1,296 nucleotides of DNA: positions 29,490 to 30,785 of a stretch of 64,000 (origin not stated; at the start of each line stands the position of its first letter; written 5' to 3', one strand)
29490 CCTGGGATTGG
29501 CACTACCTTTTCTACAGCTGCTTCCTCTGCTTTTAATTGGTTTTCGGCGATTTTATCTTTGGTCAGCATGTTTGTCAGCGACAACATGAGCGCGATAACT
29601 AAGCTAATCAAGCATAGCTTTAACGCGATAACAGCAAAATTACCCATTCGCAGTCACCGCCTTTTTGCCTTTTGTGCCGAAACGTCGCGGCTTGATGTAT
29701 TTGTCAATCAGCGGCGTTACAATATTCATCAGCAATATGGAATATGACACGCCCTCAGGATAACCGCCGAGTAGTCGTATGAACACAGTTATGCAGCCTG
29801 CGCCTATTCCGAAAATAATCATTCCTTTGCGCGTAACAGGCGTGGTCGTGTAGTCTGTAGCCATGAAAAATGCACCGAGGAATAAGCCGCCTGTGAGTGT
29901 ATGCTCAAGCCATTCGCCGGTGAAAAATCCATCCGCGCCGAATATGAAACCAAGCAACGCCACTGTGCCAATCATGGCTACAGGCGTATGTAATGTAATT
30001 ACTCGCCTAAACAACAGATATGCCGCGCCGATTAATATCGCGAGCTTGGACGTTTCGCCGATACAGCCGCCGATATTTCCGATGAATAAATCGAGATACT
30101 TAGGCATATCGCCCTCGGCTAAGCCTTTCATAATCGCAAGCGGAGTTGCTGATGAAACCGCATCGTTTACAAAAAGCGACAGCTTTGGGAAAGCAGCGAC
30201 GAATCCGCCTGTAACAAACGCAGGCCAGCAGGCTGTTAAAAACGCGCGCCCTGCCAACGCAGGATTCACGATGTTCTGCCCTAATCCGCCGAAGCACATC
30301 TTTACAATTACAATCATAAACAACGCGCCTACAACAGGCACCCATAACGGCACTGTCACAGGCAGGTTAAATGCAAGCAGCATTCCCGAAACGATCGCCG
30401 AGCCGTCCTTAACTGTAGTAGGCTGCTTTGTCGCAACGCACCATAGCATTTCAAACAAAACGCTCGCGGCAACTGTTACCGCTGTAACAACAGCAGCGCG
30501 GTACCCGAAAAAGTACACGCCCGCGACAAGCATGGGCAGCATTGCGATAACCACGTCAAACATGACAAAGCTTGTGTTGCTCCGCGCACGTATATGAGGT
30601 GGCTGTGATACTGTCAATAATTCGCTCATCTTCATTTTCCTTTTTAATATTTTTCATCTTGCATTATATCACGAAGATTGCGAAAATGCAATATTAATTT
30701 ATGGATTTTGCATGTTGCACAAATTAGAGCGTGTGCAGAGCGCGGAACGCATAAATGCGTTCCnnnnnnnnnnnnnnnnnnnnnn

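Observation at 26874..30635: rnfDGEAB operon with no rnfC in place.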

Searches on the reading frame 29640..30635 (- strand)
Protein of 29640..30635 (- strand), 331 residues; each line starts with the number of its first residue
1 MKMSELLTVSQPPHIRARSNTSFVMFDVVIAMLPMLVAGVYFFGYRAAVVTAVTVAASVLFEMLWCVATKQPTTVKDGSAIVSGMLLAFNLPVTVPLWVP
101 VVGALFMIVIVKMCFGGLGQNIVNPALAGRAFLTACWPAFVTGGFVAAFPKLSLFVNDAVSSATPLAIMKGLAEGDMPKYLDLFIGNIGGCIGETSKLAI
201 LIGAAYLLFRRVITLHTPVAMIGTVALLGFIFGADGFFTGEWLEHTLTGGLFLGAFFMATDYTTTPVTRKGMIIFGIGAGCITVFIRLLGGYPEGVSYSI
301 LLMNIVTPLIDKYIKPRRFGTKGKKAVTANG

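Call 3: search_protein_families(library=pfam, proteins=[window:29640-30635:-])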
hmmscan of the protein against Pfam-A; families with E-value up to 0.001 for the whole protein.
window:29640-30635:- (331 aa): 1 family
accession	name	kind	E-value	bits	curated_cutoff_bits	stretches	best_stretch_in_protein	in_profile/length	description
PF03116.20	NQR2_RnfD_RnfE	-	1.6e-115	386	27.7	1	8-320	1-296/296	NQR2, RnfD, RnfE family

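Call 4: search_protein_families(library=ncbifam, proteins=[window:29640-30635:-])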
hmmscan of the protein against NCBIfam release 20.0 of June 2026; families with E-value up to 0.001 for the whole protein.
window:29640-30635:- (331 aa): 6 families
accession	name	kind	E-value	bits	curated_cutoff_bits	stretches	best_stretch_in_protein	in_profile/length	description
TIGR01946.1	rnfD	subfamily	3.2e-95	319.2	207.05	1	13-320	2-326/327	RnfABCDGE type electron transport complex subunit D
NF002011.0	PRK00816.1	equivalog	8.6e-59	199.4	415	2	157-322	180-350/352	electron transport complex subunit RsxD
NF003756.0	PRK05349.1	equivalog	3.4e-57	194.2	414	1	51-316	125-394/406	NADH:ubiquinone reductase (Na(+)-transporting) subunit B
NF041838.1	rnfD_Methano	equivalog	1.7e-54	185.1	400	2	7-153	3-149/285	Rnf electron transport complex subunit RnfD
TIGR01937.1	nqrB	equivalog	1.9e-50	172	349.9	1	53-313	127-404/413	NADH:ubiquinone reductase (Na(+)-transporting) subunit B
NF002181.0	PRK01024.1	equivalog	2.9e-34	118.6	792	2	182-314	348-494/503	Na(+)-transporting NADH-quinone reductase subunit B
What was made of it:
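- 29640..30635 (-): rnfD, the membrane subunit that carries covalent FMN. The more likely start is the second ATG at 30629, giving 329 aa. PF03116 E 1.6e-115 and TIGR01946 319 bits (calls 3, 4).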

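Call 6: find_encoding_contigs(protein=window:29640-30635:-, flank=10000, max_places=10)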
Protein window:29640-30635:- (331 aa): 3 contigs read that carry it; 2 places shown.
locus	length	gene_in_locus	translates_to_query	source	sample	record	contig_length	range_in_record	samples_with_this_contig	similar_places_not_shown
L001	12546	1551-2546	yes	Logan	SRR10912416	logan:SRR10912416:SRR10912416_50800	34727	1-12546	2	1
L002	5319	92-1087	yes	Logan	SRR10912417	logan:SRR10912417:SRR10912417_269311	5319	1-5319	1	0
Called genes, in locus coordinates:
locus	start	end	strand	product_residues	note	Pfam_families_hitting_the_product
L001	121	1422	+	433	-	PF00672:HAMP, PF00512:HisKA, PF02518:HATPase_c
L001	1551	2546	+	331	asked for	PF03116:NQR2_RnfD_RnfE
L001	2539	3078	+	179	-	PF04205:FMN_bind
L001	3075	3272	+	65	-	-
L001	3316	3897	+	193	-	PF02508:Rnf-Nqr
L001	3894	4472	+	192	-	PF02508:Rnf-Nqr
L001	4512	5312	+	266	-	PF04060:FeS, PF12838:Fer4_7 (weak), PF13187:Fer4_9 (weak), PF14697:Fer4_21 (weak), PF00037:Fer4, PF12797:Fer4_2 (weak), PF14697:Fer4_21, PF12838:Fer4_7, +6 more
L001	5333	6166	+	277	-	PF08543:Phos_pyr_kin, PF00294:PfkB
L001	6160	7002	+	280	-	PF10672:Methyltrans_SAM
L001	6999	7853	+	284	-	PF02463:SMC_N, PF00005:ABC_tran, PF13304:AAA_21 (faint)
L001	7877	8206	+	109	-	-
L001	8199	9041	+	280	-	PF00005:ABC_tran, PF02463:SMC_N (weak), PF13304:AAA_21 (weak)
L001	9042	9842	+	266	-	PF02361:CbiQ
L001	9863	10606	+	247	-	PF01416:PseudoU_synth_1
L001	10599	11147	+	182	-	PF13302:Acetyltransf_3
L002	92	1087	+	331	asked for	PF03116:NQR2_RnfD_RnfE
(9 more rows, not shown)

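Call 8: list_cluster_members(proteins=[window:29640-30635:-, window:26874-27674:-, window:28914-29111:-, window:17657-19291:-, window:15985-17622:-])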
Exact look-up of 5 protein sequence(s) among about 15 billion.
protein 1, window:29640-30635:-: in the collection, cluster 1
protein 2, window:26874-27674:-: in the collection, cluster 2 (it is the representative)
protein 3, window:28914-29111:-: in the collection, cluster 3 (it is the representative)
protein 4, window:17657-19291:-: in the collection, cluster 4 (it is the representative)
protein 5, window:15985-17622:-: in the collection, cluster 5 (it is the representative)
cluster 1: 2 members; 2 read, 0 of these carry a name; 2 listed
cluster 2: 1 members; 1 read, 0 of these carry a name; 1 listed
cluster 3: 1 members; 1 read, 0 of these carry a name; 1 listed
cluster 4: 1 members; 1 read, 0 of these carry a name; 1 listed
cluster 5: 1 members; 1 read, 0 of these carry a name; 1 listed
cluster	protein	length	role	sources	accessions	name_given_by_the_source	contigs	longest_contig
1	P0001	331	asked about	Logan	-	-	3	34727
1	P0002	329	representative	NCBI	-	-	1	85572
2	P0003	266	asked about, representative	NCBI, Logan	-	-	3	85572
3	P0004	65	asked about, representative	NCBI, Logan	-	-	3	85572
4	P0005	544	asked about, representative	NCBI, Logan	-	-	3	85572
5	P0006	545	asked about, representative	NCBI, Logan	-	-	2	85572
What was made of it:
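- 29640..30635 (-): The NCBI gene call is 329 aa (call 8).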

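Call 9: find_homologous_proteins(query=window:29640-30635:-)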
Query window:29640-30635:- (331 aa): 7999 proteins with E <= 0.001 among 8000 candidates; the best 120 are listed.
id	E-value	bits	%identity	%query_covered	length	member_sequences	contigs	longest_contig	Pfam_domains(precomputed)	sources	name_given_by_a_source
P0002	2.4e-210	716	100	99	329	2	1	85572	PF03116.21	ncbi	-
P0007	4.6e-153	528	75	99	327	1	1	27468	PF03116.21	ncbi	-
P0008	3.5e-127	442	65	96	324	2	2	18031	PF03116.21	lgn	-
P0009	9.9e-126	438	63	97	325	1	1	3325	PF03116.21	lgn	-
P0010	2.6e-124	433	61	98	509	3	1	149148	PF04205.20,PF03116.21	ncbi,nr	ncbi:MAG: Electron transport complex protein RnfD [Firmicutes bacterium ADurb.Bin193]|nr:MAG: Electr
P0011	4.0e-123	429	62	98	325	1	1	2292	PF03116.21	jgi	jgi:electron transport complex protein RnfD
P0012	9.0e-123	428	62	97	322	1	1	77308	PF03116.21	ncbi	-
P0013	1.4e-122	427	61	99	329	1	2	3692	PF03116.21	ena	-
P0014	2.5e-122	426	63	97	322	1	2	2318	PF03116.21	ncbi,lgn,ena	-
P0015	5.3e-122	425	63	98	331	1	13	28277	PF03116.21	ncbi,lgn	-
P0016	5.9e-122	425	59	98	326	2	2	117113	PF03116.21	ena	-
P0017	6.0e-122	425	62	98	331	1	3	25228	PF03116.21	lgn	-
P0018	6.0e-121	422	62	98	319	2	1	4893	PF03116.21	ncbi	-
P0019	9.5e-121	421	61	97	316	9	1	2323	PF03116.21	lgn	-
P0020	1.4e-120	421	60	98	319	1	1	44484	PF03116.21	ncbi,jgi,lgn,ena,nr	ncbi:MAG: RnfABCDGE type electron transport complex subunit D [Firmicutes bacterium]|nr:RnfABCDGE ty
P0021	2.1e-120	420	61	98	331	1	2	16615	PF03116.21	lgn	-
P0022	1.9e-119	417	61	96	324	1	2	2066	PF03116.21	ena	-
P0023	4.6e-119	416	60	98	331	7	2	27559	PF03116.21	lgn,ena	-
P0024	1.2e-118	414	61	96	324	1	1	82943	PF03116.21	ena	-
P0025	1.5e-118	414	61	96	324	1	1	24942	PF03116.21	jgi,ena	-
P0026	9.8e-118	411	60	98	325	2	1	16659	PF03116.21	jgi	jgi:electron transport complex protein RnfD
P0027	4.7e-116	406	61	98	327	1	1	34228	PF03116.21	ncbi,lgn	ncbi:MAG: RnfABCDGE type electron transport complex subunit D [Clostridia bacterium]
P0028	8.3e-116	405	60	97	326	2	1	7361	PF03116.21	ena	-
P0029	1.4e-114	401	60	96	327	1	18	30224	PF03116.21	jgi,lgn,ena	-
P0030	1.6e-114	401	58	98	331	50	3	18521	PF03116.21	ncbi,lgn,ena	-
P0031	3.7e-114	400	58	98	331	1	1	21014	PF03116.21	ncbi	-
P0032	4.4e-114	399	58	98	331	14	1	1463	PF03116.21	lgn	-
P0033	9.8e-114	398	58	99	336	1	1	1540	PF03116.21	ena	-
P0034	1.2e-113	398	58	98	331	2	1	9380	PF03116.21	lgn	-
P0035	2.0e-113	397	58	98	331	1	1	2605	PF03116.21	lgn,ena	-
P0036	2.2e-113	397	58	98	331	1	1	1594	PF03116.21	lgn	-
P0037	2.2e-113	397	57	98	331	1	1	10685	PF03116.21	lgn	-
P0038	2.4e-113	397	57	99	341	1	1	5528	PF03116.21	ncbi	-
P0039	2.8e-113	397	58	98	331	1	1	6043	PF03116.21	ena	-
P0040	3.2e-113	397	59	96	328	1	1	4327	PF03116.21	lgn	-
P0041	4.2e-113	396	60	98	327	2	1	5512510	PF03116.21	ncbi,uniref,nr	ncbi:RnfABCDGE type electron transport complex subunit D [Petroclostridium sp. X23]|uniref:RnfABCDGE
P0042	7.7e-113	395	58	98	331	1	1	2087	PF03116.21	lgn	-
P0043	8.3e-113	395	58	95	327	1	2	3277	PF03116.21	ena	-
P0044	1.7e-112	394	58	99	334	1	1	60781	PF03116.21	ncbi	-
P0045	2.9e-112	393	58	98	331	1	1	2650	PF03116.21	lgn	-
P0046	3.5e-112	393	57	98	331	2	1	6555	PF03116.21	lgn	-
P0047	5.6e-112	392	58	96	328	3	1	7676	PF03116.21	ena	-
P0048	7.8e-112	392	59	96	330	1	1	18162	PF03116.21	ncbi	-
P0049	4.5e-111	390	57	96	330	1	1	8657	PF03116.21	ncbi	-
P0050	9.4e-111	388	57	97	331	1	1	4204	PF03116.21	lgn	-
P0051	1.1e-110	388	58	97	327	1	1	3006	PF03116.21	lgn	-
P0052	1.3e-110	388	57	98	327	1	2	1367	PF03116.21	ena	-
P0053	1.6e-110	388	57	97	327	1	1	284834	PF03116.21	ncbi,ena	-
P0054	2.4e-110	387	56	96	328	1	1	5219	PF03116.21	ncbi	-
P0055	6.5e-110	386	57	98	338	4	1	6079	PF03116.21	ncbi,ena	-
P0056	7.9e-110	385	57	98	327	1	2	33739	PF03116.21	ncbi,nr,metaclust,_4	ncbi:MAG: RnfABCDGE type electron transport complex subunit D [Clostridiaceae bacterium]|nr:RnfABCDG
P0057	8.4e-110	385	56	98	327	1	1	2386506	PF03116.21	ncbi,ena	-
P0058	1.2e-109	385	55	100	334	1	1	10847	PF03116.21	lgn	-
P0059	1.6e-109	384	57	97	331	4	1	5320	PF03116.21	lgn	-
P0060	1.7e-109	384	57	98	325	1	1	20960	PF03116.21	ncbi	-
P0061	2.4e-109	384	58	96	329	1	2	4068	PF03116.21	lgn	-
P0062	3.1e-109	383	58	99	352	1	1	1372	PF03116.21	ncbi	-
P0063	3.1e-109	383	58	98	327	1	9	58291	PF03116.21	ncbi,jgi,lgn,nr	ncbi:MAG: H+/Na+-translocating ferredoxin:NAD+ oxidoreductase subunit [Clostridiales bacterium]|jgi:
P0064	3.7e-109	383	57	97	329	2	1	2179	PF03116.21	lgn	-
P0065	4.3e-109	383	56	97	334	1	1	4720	PF03116.21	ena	-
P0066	4.6e-109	383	59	98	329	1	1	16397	PF03116.21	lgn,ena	-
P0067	5.1e-109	383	56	98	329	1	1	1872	PF03116.21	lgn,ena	-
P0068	5.6e-109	383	56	98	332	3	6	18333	PF03116.21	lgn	-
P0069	6.2e-109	382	60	98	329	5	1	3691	PF03116.21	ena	-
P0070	6.3e-109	382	56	97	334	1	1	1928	PF03116.21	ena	-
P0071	1.2e-108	382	57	96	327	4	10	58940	PF03116.21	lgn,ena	-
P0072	1.4e-108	381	58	98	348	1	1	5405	PF03116.21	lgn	-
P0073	1.4e-108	381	58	95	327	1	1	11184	PF03116.21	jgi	jgi:electron transport complex protein RnfD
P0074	1.8e-108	381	59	98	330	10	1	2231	PF03116.21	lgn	-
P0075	2.0e-108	381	58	97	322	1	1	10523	PF03116.21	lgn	-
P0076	2.5e-108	381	55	97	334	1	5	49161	PF03116.21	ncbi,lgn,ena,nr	ncbi:MAG: RnfABCDGE type electron transport complex subunit D [Clostridia bacterium]|nr:RnfABCDGE ty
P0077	4.9e-108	380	57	95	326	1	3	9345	PF03116.21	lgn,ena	-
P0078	5.4e-108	379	59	97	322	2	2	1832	PF03116.21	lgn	-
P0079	6.5e-108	379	57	97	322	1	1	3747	PF03116.21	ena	-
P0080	8.2e-108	379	59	97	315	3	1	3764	PF03116.21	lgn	-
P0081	9.3e-108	379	58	96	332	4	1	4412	PF03116.21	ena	-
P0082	9.4e-108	379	57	99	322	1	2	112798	PF03116.21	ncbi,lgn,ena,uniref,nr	ncbi:RnfABCDGE type electron transport complex subunit D [Ructibacterium gallinarum]|uniref:Ion-tran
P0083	1.1e-107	378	58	97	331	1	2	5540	PF03116.21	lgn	-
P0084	1.7e-107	378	56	98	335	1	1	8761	PF03116.21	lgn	-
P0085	2.2e-107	377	57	98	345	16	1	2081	PF03116.21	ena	-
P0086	2.4e-107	377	57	96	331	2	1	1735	PF03116.21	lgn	-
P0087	2.7e-107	377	56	98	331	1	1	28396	PF03116.21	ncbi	-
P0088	3.5e-107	377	56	97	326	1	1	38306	PF03116.21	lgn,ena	-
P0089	4.5e-107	376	56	96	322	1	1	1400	PF03116.21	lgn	-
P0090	5.5e-107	376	60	98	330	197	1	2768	PF03116.21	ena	-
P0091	6.5e-107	376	57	98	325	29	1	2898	PF03116.21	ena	-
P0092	7.7e-107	376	58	98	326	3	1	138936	PF03116.21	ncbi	-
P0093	9.0e-107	375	56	98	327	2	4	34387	PF03116.21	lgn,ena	-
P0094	9.7e-107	375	57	99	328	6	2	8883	PF03116.21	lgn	-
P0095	9.9e-107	375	58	98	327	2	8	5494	PF03116.21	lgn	-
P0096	1.0e-106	375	58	97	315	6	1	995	PF03116.21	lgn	-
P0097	1.0e-106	375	58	98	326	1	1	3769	PF03116.21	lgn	-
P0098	1.1e-106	375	57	98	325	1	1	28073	PF03116.21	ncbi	-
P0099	1.4e-106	375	57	99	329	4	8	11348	PF03116.21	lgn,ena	-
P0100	1.6e-106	375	58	98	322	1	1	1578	PF03116.21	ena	-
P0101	1.7e-106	374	57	95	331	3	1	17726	PF03116.21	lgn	-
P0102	1.9e-106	374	61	96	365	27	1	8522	PF03116.21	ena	-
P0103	2.0e-106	374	57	100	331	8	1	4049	PF03116.21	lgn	-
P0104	3.8e-106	373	53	100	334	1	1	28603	PF03116.21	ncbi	-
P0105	6.1e-106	373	59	98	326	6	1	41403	PF03116.21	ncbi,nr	ncbi:MAG: RnfABCDGE type electron transport complex subunit D [Clostridia bacterium]|nr:RnfABCDGE ty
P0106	6.5e-106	373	58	99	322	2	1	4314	PF03116.21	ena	-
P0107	6.6e-106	373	56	97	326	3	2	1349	PF03116.21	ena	-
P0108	7.4e-106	372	57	95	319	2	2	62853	PF03116.21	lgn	-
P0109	8.2e-106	372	56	98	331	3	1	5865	PF03116.21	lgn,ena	-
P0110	8.3e-106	372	59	98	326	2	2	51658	PF03116.21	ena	-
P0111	9.1e-106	372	57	96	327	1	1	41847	PF03116.21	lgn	-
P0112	9.7e-106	372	56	97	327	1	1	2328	PF03116.21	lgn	-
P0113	1.1e-105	372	58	98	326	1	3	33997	PF03116.21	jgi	-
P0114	1.5e-105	371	56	96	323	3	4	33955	PF03116.21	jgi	-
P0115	1.5e-105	371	57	98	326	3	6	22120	PF03116.21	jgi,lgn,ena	-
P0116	1.5e-105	371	57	97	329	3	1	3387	PF03116.21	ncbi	ncbi:MAG: RnfABCDGE type electron transport complex subunit D [Oscillospiraceae bacterium]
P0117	1.6e-105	371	57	98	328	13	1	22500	PF03116.21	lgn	-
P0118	1.7e-105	371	56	98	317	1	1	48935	PF03116.21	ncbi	-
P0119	1.9e-105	371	59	98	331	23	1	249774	PF03116.21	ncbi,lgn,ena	-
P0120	2.0e-105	371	57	97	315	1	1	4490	PF03116.21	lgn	-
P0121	2.4e-105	371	57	98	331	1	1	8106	PF03116.21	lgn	-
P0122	2.6e-105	371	58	98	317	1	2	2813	PF03116.21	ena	-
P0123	3.0e-105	370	57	97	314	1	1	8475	PF03116.21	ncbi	-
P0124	3.0e-105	370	57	97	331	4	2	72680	PF03116.21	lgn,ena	-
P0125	3.2e-105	370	58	98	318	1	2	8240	PF03116.21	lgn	-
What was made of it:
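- No second RnfD of this clade exists in those data to go with that rnfC (call 9).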

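Call 10: find_encoding_contigs(protein=P0007, flank=10000, max_places=3)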
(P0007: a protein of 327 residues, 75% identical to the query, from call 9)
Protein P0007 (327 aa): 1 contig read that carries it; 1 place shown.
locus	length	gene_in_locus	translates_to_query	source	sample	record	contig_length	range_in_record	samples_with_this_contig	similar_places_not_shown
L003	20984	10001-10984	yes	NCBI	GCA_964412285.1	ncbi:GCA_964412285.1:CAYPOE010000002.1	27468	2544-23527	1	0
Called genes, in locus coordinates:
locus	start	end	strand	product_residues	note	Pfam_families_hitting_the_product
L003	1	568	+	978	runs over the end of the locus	PF05193:Peptidase_M16_C, PF08367:M16C_assoc, PF22516:PreP_C (weak)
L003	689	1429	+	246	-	-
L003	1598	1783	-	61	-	PF01783:Ribosomal_L32p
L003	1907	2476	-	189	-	PF02632:BioY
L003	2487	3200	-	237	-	PF03099:BPL_LplA_LipB, PF02237:BPL_C (weak)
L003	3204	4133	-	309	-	PF01522:Polysacc_deac_1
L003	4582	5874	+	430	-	PF00815:Histidinol_dh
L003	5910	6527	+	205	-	PF00475:IGPD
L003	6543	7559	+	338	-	PF00702:Hydrolase, PF13419:HAD_2 (faint), PF13242:Hydrolase_like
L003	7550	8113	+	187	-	PF05683:Fumerase_C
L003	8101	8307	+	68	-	PF08984:DUF1858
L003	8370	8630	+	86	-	-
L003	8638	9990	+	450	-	PF13375:RnfC_N, PF01512:Complex1_51K, PF10531:SLBB, PF12838:Fer4_7 (faint), PF13187:Fer4_9 (faint), PF13237:Fer4_10 (weak), PF00037:Fer4 (faint), PF12800:Fer4_4 (faint)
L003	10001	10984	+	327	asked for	PF03116:NQR2_RnfD_RnfE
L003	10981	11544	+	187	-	PF04205:FMN_bind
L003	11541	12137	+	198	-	PF02508:Rnf-Nqr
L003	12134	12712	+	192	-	PF02508:Rnf-Nqr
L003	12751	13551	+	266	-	PF04060:FeS, PF12838:Fer4_7 (weak), PF14697:Fer4_21 (weak), PF25160:LdpA_Fe-S-bd (weak), PF00037:Fer4, PF12797:Fer4_2 (weak), PF12837:Fer4_6 (weak), PF12838:Fer4_7 (weak), +4 more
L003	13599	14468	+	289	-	PF08543:Phos_pyr_kin, PF00294:PfkB (weak)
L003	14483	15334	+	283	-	PF10672:Methyltrans_SAM, PF03602:Cons_hypoth95 (weak)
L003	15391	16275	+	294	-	PF00005:ABC_tran, PF02463:SMC_N (faint), PF13304:AAA_21 (faint)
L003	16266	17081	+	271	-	PF00005:ABC_tran, PF02463:SMC_N (faint), PF13304:AAA_21 (weak)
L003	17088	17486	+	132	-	PF18920:DUF5671 (faint)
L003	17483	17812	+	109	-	-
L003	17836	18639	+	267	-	PF02361:CbiQ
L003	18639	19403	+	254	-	PF01416:PseudoU_synth_1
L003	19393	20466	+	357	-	PF18975:DUF5711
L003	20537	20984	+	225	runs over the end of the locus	PF02674:Colicin_V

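Call 11: find_encoding_contigs(protein=P0008, flank=10000, max_places=3)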
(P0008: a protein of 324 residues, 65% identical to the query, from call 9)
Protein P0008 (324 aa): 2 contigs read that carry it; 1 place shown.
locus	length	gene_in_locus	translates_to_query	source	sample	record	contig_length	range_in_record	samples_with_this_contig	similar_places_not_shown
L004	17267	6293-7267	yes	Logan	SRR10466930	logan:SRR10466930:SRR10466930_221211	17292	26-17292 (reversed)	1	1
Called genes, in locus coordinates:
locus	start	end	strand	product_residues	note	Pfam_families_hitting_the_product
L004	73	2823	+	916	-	PF00395:SLH (weak)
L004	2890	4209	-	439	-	PF01276:OKR_DC_1, PF00155:Aminotran_1_2 (weak), PF01041:DegT_DnrJ_EryC1 (weak)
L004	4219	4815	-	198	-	PF05389:MecA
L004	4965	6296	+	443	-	PF13375:RnfC_N, PF01512:Complex1_51K, PF10531:SLBB (weak), PF13534:Fer4_17 (faint), PF12838:Fer4_7, PF13183:Fer4_8 (weak), PF13187:Fer4_9 (weak), PF13237:Fer4_10, +1 more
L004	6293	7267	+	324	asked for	PF03116:NQR2_RnfD_RnfE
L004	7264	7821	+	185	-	PF04205:FMN_bind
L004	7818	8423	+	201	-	PF02508:Rnf-Nqr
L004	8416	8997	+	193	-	PF02508:Rnf-Nqr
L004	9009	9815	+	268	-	PF04060:FeS, PF13237:Fer4_10 (weak), PF12838:Fer4_7 (weak), PF13187:Fer4_9 (weak), PF14697:Fer4_21 (weak), PF25160:LdpA_Fe-S-bd (weak), PF12838:Fer4_7, PF00037:Fer4, +7 more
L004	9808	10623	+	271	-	PF08543:Phos_pyr_kin, PF00294:PfkB (faint)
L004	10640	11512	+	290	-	PF10672:Methyltrans_SAM, PF03602:Cons_hypoth95 (weak)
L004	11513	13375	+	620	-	PF00005:ABC_tran, PF02463:SMC_N, PF03193:RsgA_GTPase (faint), PF06745:ATPase (faint), PF13175:AAA_15 (faint), PF00005:ABC_tran, PF02463:SMC_N, PF13304:AAA_21 (weak), +7 more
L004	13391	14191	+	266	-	PF02361:CbiQ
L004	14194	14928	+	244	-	PF01416:PseudoU_synth_1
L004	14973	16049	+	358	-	PF18975:DUF5711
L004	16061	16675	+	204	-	PF02674:Colicin_V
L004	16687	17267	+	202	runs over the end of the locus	?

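Call 12: find_encoding_contigs(protein=P0012, flank=10000, max_places=3)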
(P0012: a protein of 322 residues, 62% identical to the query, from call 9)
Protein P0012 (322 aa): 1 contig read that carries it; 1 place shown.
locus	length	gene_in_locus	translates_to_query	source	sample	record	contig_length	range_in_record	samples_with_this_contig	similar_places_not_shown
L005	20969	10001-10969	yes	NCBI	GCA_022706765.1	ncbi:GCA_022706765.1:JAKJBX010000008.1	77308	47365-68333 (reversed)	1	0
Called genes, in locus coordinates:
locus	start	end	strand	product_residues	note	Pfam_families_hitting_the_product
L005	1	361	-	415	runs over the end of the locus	PF07992:Pyr_redox_2, PF13738:Pyr_redox_3 (faint), PF00070:Pyr_redox, PF18267:Rubredoxin_C (weak)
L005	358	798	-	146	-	PF12800:Fer4_4 (faint), PF13247:Fer4_11, PF12838:Fer4_7, PF13187:Fer4_9 (weak), PF12797:Fer4_2 (weak), PF12837:Fer4_6 (weak), PF00037:Fer4 (weak)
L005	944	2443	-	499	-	PF00037:Fer4 (faint), PF12838:Fer4_7 (weak), PF13187:Fer4_9 (weak), PF13237:Fer4_10 (weak), PF14697:Fer4_21 (weak), PF01645:Glu_synthase, PF00478:IMPDH (weak), PF04898:Glu_syn_central, +2 more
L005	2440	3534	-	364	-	PF00310:GATase_2, PF13522:GATase_6 (weak), PF13537:GATase_7 (faint)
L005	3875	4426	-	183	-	PF03861:ANTAR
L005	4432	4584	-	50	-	-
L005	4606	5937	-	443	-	PF03951:Gln-synt_N, PF00120:Gln-synt_C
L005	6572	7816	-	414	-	PF01276:OKR_DC_1, PF00155:Aminotran_1_2, PF01041:DegT_DnrJ_EryC1 (weak)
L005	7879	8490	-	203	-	PF05389:MecA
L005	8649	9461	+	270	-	PF13375:RnfC_N, PF01512:Complex1_51K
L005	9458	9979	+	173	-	PF10531:SLBB, PF25160:LdpA_Fe-S-bd (faint), PF13237:Fer4_10, PF14697:Fer4_21 (weak), PF12838:Fer4_7, PF13183:Fer4_8, PF13187:Fer4_9, PF13534:Fer4_17 (weak), +4 more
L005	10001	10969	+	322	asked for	PF03116:NQR2_RnfD_RnfE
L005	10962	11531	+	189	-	PF04205:FMN_bind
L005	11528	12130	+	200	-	PF02508:Rnf-Nqr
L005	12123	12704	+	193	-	PF02508:Rnf-Nqr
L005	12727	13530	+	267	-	PF04060:FeS, PF14697:Fer4_21 (weak), PF12838:Fer4_7 (weak), PF00037:Fer4 (weak), PF12837:Fer4_6 (weak), PF12838:Fer4_7 (weak), PF13187:Fer4_9 (weak), PF00037:Fer4 (weak), +3 more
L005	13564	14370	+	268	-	PF08543:Phos_pyr_kin, PF00294:PfkB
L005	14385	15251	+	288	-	PF10672:Methyltrans_SAM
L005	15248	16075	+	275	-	PF00005:ABC_tran, PF13304:AAA_21 (faint), PF02463:SMC_N (weak)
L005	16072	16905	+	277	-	PF00005:ABC_tran, PF02463:SMC_N, PF13304:AAA_21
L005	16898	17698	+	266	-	PF02361:CbiQ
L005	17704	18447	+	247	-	PF01416:PseudoU_synth_1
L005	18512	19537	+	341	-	PF18975:DUF5711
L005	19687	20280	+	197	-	PF02674:Colicin_V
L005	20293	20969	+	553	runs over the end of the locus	PF00920:ILVD_EDD_N, PF24877:ILV_EDD_C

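Call 13: find_encoding_contigs(protein=P0002, flank=10000, max_places=3)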
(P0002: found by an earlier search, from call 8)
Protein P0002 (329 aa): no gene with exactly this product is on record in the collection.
